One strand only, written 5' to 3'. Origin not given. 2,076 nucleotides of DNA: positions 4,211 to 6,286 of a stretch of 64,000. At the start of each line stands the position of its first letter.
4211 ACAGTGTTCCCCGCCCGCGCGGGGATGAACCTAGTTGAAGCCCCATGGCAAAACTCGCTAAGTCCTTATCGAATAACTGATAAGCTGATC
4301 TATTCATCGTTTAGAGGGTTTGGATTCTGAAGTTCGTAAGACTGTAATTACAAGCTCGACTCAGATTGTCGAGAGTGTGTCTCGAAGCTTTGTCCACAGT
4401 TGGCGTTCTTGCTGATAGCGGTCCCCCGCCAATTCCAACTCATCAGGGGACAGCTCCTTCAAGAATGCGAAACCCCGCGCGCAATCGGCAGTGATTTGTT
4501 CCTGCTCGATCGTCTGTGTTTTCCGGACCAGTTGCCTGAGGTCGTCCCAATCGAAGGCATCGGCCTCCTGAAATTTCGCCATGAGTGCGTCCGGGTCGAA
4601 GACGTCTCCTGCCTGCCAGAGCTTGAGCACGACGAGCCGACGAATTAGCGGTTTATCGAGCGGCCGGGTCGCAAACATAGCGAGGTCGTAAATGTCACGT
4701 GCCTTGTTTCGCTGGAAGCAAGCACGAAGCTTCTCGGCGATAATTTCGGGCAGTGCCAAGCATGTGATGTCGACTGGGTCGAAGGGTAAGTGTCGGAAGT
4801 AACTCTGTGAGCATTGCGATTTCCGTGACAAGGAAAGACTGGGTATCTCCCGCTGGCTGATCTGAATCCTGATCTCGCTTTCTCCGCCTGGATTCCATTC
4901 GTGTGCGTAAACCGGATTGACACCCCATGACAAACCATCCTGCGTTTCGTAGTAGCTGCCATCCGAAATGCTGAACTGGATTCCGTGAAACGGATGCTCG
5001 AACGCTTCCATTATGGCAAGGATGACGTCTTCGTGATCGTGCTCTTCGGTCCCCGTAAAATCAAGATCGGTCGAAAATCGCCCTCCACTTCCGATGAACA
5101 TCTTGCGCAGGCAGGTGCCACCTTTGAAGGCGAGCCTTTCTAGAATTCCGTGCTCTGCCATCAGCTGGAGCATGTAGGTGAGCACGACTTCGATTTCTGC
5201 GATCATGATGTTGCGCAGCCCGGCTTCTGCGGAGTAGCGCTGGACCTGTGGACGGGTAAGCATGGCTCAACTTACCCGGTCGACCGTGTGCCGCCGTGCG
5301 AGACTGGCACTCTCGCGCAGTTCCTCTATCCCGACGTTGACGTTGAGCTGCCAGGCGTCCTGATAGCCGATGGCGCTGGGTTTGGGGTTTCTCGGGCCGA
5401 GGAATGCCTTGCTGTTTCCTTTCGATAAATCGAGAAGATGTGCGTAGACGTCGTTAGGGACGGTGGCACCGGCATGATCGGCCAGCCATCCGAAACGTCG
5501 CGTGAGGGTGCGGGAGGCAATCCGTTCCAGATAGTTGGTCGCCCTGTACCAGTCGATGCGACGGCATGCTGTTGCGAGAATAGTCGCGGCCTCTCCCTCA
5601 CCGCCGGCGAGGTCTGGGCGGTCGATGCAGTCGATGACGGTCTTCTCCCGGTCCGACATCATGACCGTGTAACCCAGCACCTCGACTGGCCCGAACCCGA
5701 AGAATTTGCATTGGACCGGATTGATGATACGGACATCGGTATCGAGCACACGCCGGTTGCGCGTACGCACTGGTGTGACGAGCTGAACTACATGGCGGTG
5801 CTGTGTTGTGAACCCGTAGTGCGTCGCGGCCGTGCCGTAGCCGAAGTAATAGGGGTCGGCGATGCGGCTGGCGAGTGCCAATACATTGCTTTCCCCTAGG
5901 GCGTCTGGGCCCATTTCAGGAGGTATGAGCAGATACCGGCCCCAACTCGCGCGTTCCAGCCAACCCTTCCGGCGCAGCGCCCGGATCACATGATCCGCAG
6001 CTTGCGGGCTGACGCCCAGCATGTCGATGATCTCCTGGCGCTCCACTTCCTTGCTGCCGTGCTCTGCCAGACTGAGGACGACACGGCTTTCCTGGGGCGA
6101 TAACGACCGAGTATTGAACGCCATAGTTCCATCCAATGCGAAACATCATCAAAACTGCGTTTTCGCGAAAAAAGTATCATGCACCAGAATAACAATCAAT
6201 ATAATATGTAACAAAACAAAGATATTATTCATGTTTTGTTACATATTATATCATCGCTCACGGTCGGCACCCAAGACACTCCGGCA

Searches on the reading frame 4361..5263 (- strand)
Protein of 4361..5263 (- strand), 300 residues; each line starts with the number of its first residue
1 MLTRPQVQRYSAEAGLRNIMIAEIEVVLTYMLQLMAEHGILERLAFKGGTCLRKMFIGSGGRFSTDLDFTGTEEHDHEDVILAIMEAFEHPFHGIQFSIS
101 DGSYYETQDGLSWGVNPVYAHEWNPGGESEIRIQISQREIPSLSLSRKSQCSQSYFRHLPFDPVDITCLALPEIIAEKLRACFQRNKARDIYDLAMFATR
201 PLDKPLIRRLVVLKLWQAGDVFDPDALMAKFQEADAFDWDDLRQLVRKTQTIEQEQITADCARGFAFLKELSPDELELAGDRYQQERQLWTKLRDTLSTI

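Call 5: search_protein_families(library=pfam, proteins=[window:4361-5263:-], max_evalue=0.01)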
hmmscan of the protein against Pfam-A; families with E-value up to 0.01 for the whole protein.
window:4361-5263:- (300 aa): 1 family
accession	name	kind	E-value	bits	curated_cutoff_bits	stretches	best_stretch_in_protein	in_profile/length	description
PF08843.17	AbiEii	-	8.4e-28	98.3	22.5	1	39-238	10-215/238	Nucleotidyl transferase AbiEii toxin, Type IV TA system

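Call 6: search_protein_families(library=padloc, proteins=[window:4361-5263:-], max_evalue=0.01)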
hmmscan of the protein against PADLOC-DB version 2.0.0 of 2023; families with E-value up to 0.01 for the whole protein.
window:4361-5263:- (300 aa): 28 families (the best 25 are shown)
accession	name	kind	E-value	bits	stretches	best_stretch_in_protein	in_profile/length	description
PDLC02318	AbiEii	-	1.3e-77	258.9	1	3-296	3-278/280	AbiEii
PDLC02304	AbiEii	-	1.1e-32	112.1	1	1-259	1-249/260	AbiEii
PDLC02323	AbiEii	-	2.7e-23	80.9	1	4-253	4-237/248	AbiEii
PDLC02294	AbiEii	-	2.3e-18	65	1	1-199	1-187/260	AbiEii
PDLC02296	AbiEii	-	7.2e-18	62.7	1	20-202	22-202/282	AbiEii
PDLC02305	AbiEii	-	1.4e-17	62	1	5-276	6-267/306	AbiEii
PDLC02317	AbiEii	-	6.5e-16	56.3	2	1-81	1-80/396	AbiEii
PDLC02321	AbiEii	-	1.9e-14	52.1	2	11-73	11-71/296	AbiEii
PDLC02295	AbiEii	-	1e-11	42.7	1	29-210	33-204/261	AbiEii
PDLC02293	AbiEii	-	2.8e-11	41.4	1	23-226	21-216/270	AbiEii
PDLC02330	AbiEii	-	3.8e-11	41.1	1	25-90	8-71/219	AbiEii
PDLC02313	AbiEii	-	4.7e-10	37.4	1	25-75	25-75/254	AbiEii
PDLC02292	AbiEii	-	7.3e-10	37.1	1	25-94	31-96/283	AbiEii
PDLC02328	AbiEii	-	8.1e-10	36.9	1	43-234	14-172/203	AbiEii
PDLC02307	AbiEii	-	1.4e-08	32.8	1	38-201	22-148/219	AbiEii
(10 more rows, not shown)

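Call 36: find_encoding_contigs(protein=window:4361-5263:-, flank=10000, max_places=6)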
Protein window:4361-5263:- (300 aa): no gene with exactly this product is on record in the collection.

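Call 79: search_protein_families(library=ncbifam, proteins=[window:4361-5263:-], max_evalue=0.001)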
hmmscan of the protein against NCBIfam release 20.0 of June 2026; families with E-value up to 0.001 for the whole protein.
window:4361-5263:- (300 aa): 0 families

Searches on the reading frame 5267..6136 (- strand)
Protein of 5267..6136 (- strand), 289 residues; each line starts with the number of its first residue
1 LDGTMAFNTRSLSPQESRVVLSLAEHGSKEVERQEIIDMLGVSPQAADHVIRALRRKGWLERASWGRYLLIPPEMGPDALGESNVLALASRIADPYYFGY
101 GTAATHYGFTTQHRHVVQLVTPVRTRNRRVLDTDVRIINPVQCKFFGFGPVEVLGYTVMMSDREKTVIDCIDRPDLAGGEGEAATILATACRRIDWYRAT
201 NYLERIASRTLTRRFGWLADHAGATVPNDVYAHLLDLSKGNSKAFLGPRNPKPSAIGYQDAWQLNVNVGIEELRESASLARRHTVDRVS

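Call 5: search_protein_families(library=pfam, proteins=[window:5267-6136:-], max_evalue=0.01)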
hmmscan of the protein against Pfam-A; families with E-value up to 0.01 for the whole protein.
window:5267-6136:- (289 aa): 7 families
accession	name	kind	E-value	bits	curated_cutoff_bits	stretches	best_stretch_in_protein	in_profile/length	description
PF12802.13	MarR_2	-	5.2e-05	23.8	27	1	12-63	3-53/61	MarR family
PF01978.25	TrmB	-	0.0002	21.6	25.6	0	12-64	6-56/68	Sugar-specific transcriptional regulator TrmB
PF13338.12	AbiEi_4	-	0.00023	21.6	25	1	33-64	16-42/49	Transcriptional regulator, AbiEi antitoxin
PF01047.28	MarR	-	0.00032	21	24.6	1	12-62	1-49/59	MarR family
PF13545.12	HTH_Crp_2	-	0.00086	19.7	27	1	30-64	22-56/70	Crp-like helix-turn-helix domain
PF09407.15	AbiEi_1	-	0.0021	18.7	22.2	1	86-213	8-135/142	AbiEi antitoxin C-terminal domain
PF01726.22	LexA_DNA_bind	-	0.0089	16.2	23.7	0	33-63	28-59/65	LexA DNA binding domain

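Call 6: search_protein_families(library=padloc, proteins=[window:5267-6136:-], max_evalue=0.01)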
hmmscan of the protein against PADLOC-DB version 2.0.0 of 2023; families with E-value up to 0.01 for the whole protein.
window:5267-6136:- (289 aa): 23 families
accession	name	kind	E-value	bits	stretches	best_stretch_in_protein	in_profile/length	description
PDLC02276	AbiEi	-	1.6e-62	209.5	1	10-273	6-259/270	AbiEi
PDLC02267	AbiEi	-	9.5e-51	170.6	1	12-276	2-250/252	AbiEi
PDLC02266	AbiEi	-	2.4e-21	74.3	1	18-271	5-255/258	AbiEi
PDLC02271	AbiEi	-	2.6e-20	70.7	1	22-243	15-239/263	AbiEi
PDLC02270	AbiEi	-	4.8e-20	69.7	1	33-246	15-235/265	AbiEi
PDLC02282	AbiEi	-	4.5e-19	66.8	1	20-271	7-257/260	AbiEi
PDLC02269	AbiEi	-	3.6e-15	54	1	38-274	20-244/251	AbiEi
PDLC02287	AbiEi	-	8.2e-13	46.5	1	38-273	20-243/253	AbiEi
PDLC02273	AbiEi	-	2.1e-11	42.2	1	22-206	8-193/205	AbiEi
PDLC02225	AbiEi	-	3.3e-08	31.5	1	49-173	33-147/198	AbiEi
PDLC02252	AbiEi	-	7.9e-07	26.9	1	92-271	81-256/259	AbiEi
PDLC02265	AbiEi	-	2.4e-06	25.4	1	46-178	27-155/198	AbiEi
PDLC02268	AbiEi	-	4.3e-06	24.4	1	50-202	28-185/204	AbiEi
PDLC02286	AbiEi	-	7.5e-06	23.5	1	50-201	34-189/207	AbiEi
PDLC02241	AbiEi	-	9.6e-06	23.5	1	41-218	22-194/199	AbiEi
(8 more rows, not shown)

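Call 79: search_protein_families(library=ncbifam, proteins=[window:5267-6136:-], max_evalue=0.001)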
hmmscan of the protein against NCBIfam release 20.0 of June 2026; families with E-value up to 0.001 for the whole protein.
window:5267-6136:- (289 aa): 0 families
